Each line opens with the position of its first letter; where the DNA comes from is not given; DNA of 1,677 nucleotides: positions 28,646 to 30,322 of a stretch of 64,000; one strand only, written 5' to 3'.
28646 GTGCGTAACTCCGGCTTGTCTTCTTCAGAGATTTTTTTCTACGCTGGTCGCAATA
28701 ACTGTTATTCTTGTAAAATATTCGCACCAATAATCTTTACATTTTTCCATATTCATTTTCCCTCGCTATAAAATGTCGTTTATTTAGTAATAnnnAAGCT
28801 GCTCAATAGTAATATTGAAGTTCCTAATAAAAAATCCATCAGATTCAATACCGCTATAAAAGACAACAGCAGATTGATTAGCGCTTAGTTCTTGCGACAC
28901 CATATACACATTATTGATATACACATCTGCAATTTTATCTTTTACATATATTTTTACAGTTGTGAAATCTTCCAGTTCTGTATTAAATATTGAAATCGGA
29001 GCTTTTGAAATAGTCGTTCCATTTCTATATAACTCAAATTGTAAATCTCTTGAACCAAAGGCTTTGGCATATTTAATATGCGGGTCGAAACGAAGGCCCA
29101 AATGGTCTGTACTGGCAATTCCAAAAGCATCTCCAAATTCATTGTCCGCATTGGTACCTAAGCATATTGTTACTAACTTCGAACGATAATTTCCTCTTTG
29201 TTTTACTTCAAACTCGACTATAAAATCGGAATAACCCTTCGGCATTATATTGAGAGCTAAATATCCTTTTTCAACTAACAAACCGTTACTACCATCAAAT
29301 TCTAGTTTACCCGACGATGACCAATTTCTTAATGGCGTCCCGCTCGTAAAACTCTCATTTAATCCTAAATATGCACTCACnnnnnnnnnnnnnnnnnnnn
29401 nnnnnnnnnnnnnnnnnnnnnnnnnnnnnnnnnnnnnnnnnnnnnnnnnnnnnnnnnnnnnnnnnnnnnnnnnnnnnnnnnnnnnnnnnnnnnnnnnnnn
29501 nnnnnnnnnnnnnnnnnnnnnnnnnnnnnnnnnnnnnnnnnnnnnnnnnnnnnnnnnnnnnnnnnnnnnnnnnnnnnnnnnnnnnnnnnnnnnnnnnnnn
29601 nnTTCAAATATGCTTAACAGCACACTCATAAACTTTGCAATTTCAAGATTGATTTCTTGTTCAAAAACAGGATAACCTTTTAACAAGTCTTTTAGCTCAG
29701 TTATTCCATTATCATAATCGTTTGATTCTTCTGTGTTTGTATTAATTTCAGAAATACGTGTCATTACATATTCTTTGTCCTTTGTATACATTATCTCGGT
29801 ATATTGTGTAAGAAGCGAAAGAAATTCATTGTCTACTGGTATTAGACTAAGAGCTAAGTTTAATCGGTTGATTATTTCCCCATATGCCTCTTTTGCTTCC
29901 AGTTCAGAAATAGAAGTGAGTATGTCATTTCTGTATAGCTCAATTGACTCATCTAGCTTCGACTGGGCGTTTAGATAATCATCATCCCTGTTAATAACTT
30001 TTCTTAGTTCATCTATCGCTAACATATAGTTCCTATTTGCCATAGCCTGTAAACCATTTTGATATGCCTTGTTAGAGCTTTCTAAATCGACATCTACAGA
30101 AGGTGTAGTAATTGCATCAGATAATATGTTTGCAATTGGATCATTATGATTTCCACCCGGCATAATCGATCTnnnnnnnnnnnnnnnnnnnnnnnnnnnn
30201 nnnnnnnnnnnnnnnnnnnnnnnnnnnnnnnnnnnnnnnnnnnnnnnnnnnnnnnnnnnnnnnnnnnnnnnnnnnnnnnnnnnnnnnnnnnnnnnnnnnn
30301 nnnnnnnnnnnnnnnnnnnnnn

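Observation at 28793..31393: Kinase with a non-canonical catalytic loop and a receptor-like ectodomain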

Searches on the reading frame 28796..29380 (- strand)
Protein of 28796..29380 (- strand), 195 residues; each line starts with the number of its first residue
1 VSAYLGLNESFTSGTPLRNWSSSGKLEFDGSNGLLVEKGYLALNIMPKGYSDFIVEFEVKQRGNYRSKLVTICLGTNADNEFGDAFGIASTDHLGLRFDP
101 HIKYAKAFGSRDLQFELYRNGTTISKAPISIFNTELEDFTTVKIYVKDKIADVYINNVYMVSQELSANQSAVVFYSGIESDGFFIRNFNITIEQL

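Call 11: search_protein_families(library=pfam, proteins=[window:28796-29371:-], max_evalue=10)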
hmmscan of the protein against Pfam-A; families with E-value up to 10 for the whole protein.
window:28796-29371:- (192 aa): 2 families
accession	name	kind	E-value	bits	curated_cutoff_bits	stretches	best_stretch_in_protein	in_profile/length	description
PF06439.18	3keto-disac_hyd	-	0.051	14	26.8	1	11-158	8-149/187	3-keto-disaccharide hydrolase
PF18370.7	RGI_lyase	-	0.13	13.1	27.8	1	108-127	31-50/86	Rhamnogalacturonan I lyases beta-sheet domain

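Call 28: find_homologous_proteins(query=window:28796-29380:-, max_evalue=0.01)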
Query window:28796-29380:-: 76 candidates shared short words with the query, none scored E <= 0.01.

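Call 36: search_protein_representatives(protein=window:28796-29380:-)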
Query: 195 residues. Proteins with E-value up to 0.001 (for the whole library): 16; up to 1e-10: 5; up to 1e-30: 0. The best 16 are listed.
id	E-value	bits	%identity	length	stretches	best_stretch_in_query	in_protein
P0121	3.7e-17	78.8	38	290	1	7-192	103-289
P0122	4.0e-16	75.4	34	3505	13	111-189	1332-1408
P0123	6.4e-13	65.0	33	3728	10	98-146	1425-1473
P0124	2.3e-12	63.2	38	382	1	10-193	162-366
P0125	2.4e-12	63.1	35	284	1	9-193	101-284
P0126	1.9e-10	56.9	35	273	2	8-98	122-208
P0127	2.4e-10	56.6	34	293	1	25-192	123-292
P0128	1.9e-08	50.4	36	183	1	7-192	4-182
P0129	1.3e-07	47.7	34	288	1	8-193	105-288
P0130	1.4e-06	44.4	38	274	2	127-193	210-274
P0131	1.6e-06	44.2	30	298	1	9-192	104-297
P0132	2.0e-06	43.8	39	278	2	132-193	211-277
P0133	2.1e-05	40.5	32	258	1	8-134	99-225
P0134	2.2e-05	40.4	33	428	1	10-193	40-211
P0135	2.9e-05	40.0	29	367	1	9-192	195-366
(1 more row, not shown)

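Call 37: search_protein_families(library=pfam, proteins=[P0121, P0124, P0125, P0126, P0127, P0128, P0129, P0131, P0134, P0135], max_evalue=0.1)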
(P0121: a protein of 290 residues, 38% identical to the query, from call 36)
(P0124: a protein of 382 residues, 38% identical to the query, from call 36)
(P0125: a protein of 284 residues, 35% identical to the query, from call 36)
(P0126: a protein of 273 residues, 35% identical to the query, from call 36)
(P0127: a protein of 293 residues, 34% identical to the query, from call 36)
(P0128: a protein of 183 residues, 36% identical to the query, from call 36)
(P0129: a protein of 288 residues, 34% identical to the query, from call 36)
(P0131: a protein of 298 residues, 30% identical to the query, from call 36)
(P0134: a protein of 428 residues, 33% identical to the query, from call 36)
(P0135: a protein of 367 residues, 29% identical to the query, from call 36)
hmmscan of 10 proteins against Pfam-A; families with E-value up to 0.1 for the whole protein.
P0121 (290 aa): 2 families
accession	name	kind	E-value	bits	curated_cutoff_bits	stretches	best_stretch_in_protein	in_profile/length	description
PF07833.16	Cu_amine_oxidN1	-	2.3e-12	47.3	24.2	1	47-94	2-47/108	Copper amine oxidase N-terminal domain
PF22875.4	Glu2-Pro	-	0.02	15.5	27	1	174-257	36-117/130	Glu2-Pro domain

P0124 (382 aa): 0 families

P0125 (284 aa): 1 family
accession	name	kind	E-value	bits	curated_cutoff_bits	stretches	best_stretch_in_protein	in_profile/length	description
PF07833.16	Cu_amine_oxidN1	-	7.5e-13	48.8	24.2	1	43-96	2-53/108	Copper amine oxidase N-terminal domain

P0126 (273 aa): 2 families
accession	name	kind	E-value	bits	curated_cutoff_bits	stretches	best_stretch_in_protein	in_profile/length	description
PF07833.16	Cu_amine_oxidN1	-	6.3e-11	42.6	24.2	1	65-111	64-108/108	Copper amine oxidase N-terminal domain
PF19643.4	DUF6146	-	0.077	13.3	27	0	187-243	65-121/133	Family of unknown function (DUF6146)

P0127 (293 aa): 2 families
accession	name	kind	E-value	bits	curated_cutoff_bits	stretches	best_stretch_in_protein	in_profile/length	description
PF07833.16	Cu_amine_oxidN1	-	4.3e-12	46.4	24.2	1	43-91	2-48/108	Copper amine oxidase N-terminal domain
PF13385.13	Laminin_G_3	-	0.0012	19.5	27.6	1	218-266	64-112/151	Concanavalin A-like lectin/glucanases superfamily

P0128 (183 aa): 5 families
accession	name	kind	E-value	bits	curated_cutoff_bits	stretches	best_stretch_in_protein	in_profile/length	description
PF06439.18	3keto-disac_hyd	-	0.0012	19.4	26.8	1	78-148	81-150/187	3-keto-disaccharide hydrolase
PF22875.4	Glu2-Pro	-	0.019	15.5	27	1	67-158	28-127/130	Glu2-Pro domain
PF09087.17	Cyc-maltodext_N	-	0.026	15.3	25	0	103-135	28-60/88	Cyclomaltodextrinase, N-terminal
PF22585.3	Sialidase-like_CBM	-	0.029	14.7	27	1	102-148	76-124/156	Sialidase-like, CBM domain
PF00337.29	Gal-bind_lectin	-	0.064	13.2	22.1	1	119-148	77-106/132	Galactoside-binding lectin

P0129 (288 aa): 1 family
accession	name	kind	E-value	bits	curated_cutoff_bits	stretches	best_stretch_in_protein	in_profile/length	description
PF07833.16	Cu_amine_oxidN1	-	3.6e-11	43.4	24.2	1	49-95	3-47/108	Copper amine oxidase N-terminal domain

P0131 (298 aa): 1 family
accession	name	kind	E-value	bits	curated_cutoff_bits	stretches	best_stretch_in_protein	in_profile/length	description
PF07833.16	Cu_amine_oxidN1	-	6.8e-09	36.1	24.2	1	46-92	2-46/108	Copper amine oxidase N-terminal domain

P0134 (428 aa): 2 families
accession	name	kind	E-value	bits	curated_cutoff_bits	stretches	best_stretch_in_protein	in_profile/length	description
PF09479.16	Flg_new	-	2.3e-33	114.5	27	2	288-358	1-65/65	Listeria-Bacteroides repeat domain (List_Bact_rpt)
PF18998.6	Flg_new_2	-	0.0028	18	23.6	0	324-362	31-72/73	Divergent InlB B-repeat domain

P0135 (367 aa): 9 families
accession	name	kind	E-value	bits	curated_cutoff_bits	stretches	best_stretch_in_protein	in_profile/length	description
PF12799.13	LRR_4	-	1.1e-19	70.5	27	3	98-139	1-43/44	Leucine Rich repeats (2 copies)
PF13855.12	LRR_8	-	2.2e-15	56.6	27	2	76-132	3-61/61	Leucine rich repeat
PF13516.12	LRR_6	-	1.2e-07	31.6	23.4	1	97-113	2-18/24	Leucine Rich repeat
PF00560.39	LRR_1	-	1.7e-07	30.4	20.6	0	99-113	1-15/23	Leucine Rich Repeat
PF23952.1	LRR_EndoS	-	1.4e-05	25.7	27.9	0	123-152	26-55/116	Endo-beta-N-acetylglucosaminidase EndoS LRR domain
PF23211.1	LRR_LRWD1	-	1.4e-05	25.3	28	1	79-157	21-104/190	Leucine-rich repeat and WD repeat-containing protein 1, LRR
PF14580.12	LRR_9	-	0.0017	18.4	30.5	1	68-156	11-102/175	Leucine-rich repeat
PF25013.1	LRR_Zer-1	-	0.068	13.8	27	0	72-110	28-66/137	Zer-1-like, Leucine-rich repeats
PF24048.1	LRR_NXF1-5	-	0.086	12.9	30.5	0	97-157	53-119/142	NXF1/2/3/5 leucine-rich repeat domain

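Call 43: search_solved_structures(query=A3, max_evalue=10, show_alignments=2)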
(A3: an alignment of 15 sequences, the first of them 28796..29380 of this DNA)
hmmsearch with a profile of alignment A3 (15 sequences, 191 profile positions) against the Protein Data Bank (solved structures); distinct sequences matched with E-value up to 10: 0.

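Call 52: predict_structure(alignment_id=A3)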
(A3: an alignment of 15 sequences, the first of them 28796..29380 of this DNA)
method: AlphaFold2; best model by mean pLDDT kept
length: 195 residues; sequences in the alignment: 15
mean_pLDDT: 86.4   pTM: 0.86
mean pLDDT of the five models: 86.4, 86.2, 86.1, 84.8, 84.7
residues with pLDDT >= 90: 116; 70-90: 44; 50-70: 35; < 50: 0
segments of 3 or more residues with pLDDT < 50: none
pLDDT, mean of each block of 10 residues (from residue 1): 82 89 95 94 93 96 77 93 89 65 80 69 77 72 97 95 95 89 95 85
secondary structure, 60 per line:
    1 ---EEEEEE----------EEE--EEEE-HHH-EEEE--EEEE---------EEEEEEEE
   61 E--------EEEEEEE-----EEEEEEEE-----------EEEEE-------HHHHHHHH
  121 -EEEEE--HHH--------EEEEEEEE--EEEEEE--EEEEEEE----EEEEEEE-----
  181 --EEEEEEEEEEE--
elements in order: E4-9 E20-22 E25-28 E34-37 E40-43 E53-61 E70-76 E82-89 E101-105 H113-120 E122-126 E140-147 E150-155 E158-164 E169-175 E183-193

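Call 56: fold_search(model_id=the predicted structure, library=pdb)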
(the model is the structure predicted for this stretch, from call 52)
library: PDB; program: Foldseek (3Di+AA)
matches with E <= 10: 1807; with E <= 0.001: 385
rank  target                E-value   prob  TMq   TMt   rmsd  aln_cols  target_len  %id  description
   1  2a6z                  1.3e-06  1.00  0.64  0.58   4.7       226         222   11  Crystal structure of Emp47p carbohydrate recognition domain (CRD), monoclinic crystal form 1 (released 2006-01-31)
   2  4wv8_B                1.8e-06  1.00  0.59  0.51   6.0       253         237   12  Crystal structure of a recombinant Vatairea macrocarpa seed lectin complexed with lactose (released 2016-01-27)
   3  2a71_A                2.9e-06  1.00  0.58  0.53   5.5       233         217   11  Crystal structure of Emp47p carbohydrate recognition domain (CRD), orthorhombic crystal form (released 2006-01-31)
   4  4b1m_C                3.2e-06  1.00  0.54  0.64   4.2       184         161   13  CARBOHYDRATE BINDING MODULE CBM66 FROM BACILLUS SUBTILIS (released 2012-12-12)
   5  2e6v_D                3.2e-06  1.00  0.62  0.53   5.4       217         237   13  Crystal structure of VIP36 exoplasmic/lumenal domain, Ca2+/Man3GlcNAc-bound form (released 2007-07-24)
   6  8deo_B                3.2e-06  1.00  0.60  0.29   5.4       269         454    9  Structure of AAP A domain and B-repeats (residues 351-813) from Staphylococcus epidermidis (released 2023-05-03)
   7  2e6v_C                3.4e-06  1.00  0.61  0.52   5.2       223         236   14  Crystal structure of VIP36 exoplasmic/lumenal domain, Ca2+/Man3GlcNAc-bound form (released 2007-07-24)
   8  8jp4_A                3.9e-06  1.00  0.59  0.39   5.5       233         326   11  Cryo-EM structure of the head region of full-length ERGIC-53 with MCFD2 (form A) (released 2024-04-17)
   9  2a6w_A                3.9e-06  1.00  0.56  0.51   6.1       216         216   11  Crystal structure of Emp46p carbohydrate recognition domain (CRD), metal-free form (released 2006-01-31)
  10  8xvf_A                4.1e-06  1.00  0.57  0.46   5.8       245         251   13  Globular domain of Trichinella spiralis calreticulin (released 2024-04-03)
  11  4ygc_A                4.3e-06  1.00  0.66  0.58   4.9       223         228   14  Crystal structure of ERGIC-53/MCFD2, monoclinic calcium-bound form 1 (released 2016-04-06)
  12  2dur_B                4.3e-06  1.00  0.61  0.50   5.4       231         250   13  Crystal structure of VIP36 exoplasmic/lumenal domain, Ca2+/Man2-bound form (released 2007-07-24)
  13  2duo_B                4.3e-06  1.00  0.60  0.50   6.0       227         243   13  Crystal structure of VIP36 exoplasmic/lumenal domain, Ca2+-bound form (released 2007-07-24)
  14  1g9f_A                4.6e-06  1.00  0.63  0.52   5.6       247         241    8  CRYSTAL STRUCTURE OF THE SOYBEAN AGGLUTININ IN A COMPLEX WITH A BIANTENNARY BLOOD GROUP ANTIGEN ANALOG (released 2001-06-13)
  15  3o0w_A                4.6e-06  1.00  0.53  0.44   6.5       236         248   18  Structural basis of carbohydrate recognition by calreticulin (released 2010-09-29)
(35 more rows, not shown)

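Call 97: fold_search(model_id=the predicted structure, library=viral)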
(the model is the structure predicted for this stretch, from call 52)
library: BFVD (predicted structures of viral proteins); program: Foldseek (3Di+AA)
matches with E <= 10: 1700; with E <= 0.001: 243
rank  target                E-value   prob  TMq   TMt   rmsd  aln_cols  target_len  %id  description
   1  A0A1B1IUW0            3.1e-07  1.00  0.59  0.56   4.5       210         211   12  (no name in the UniProt tables at hand)
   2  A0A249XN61            4.0e-07  1.00  0.58  0.25   4.8       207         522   14  Minor tail protein [Arthrobacter phage GurgleFerb]
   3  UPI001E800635         6.0e-07  1.00  0.62  0.33   4.6       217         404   13  (no name look-up for this kind of identifier)
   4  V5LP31                6.3e-07  1.00  0.58  0.22   5.6       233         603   14  (no name in the UniProt tables at hand)
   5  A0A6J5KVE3            1.9e-06  1.00  0.56  0.12   6.6       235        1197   12  Major tropism determinant N-terminal domain-containing protein [uncultured Caudovirales phage]
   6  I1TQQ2                2.0e-06  1.00  0.50  0.20   6.8       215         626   17  (no name in the UniProt tables at hand)
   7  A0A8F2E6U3            2.5e-06  1.00  0.56  0.37   5.3       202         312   13  Uncharacterized protein [Streptomyces phage TunaTartare]
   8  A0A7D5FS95            3.3e-06  1.00  0.59  0.55   4.6       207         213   13  (no name in the UniProt tables at hand)
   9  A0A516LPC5            3.8e-06  1.00  0.55  0.45   7.1       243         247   10  (no name in the UniProt tables at hand)
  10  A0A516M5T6            4.9e-06  1.00  0.56  0.09   6.4       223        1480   14  (no name in the UniProt tables at hand)
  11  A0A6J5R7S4            5.4e-06  1.00  0.41  0.37   8.4       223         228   13  Concanavalin A-like lectin/glucanases superfamily [uncultured Caudovirales phage]
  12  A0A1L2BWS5            6.4e-06  1.00  0.56  0.52   4.6       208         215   14  ConA-like lectin/glucanase [Nodularia phage vB_NpeS-2AV2]
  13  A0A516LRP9            6.4e-06  1.00  0.50  0.35   6.4       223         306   12  (no name in the UniProt tables at hand)
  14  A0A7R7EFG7            7.4e-06  1.00  0.48  0.45   8.5       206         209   11  (no name in the UniProt tables at hand)
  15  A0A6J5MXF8            9.1e-06  1.00  0.51  0.12   6.0       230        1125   13  Concanavalin A-like lectin/glucanases superfamily [uncultured Caudovirales phage]
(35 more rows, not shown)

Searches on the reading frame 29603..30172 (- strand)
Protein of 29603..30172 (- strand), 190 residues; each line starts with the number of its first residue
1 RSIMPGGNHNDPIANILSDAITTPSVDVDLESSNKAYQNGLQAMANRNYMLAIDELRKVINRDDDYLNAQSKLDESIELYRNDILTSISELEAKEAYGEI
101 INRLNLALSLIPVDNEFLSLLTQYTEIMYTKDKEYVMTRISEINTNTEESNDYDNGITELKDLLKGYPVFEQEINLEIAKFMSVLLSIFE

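Call 11: search_protein_families(library=pfam, proteins=[window:29603-30172:-], max_evalue=10)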
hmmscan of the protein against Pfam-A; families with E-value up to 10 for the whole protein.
window:29603-30172:- (190 aa): 3 families
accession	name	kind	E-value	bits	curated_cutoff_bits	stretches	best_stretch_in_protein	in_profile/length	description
PF24575.1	TPR_Slam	-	0.025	15.5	35.2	1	36-73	50-87/104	Surface lipoprotein assembly modifier, N-terminal TPR repeats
PF13525.12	YfiO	-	0.065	13.4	25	1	32-70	4-39/203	Outer membrane lipoprotein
PF02671.26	PAH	-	0.13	12.4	21.3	0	115-142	4-29/45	Paired amphipathic helix repeat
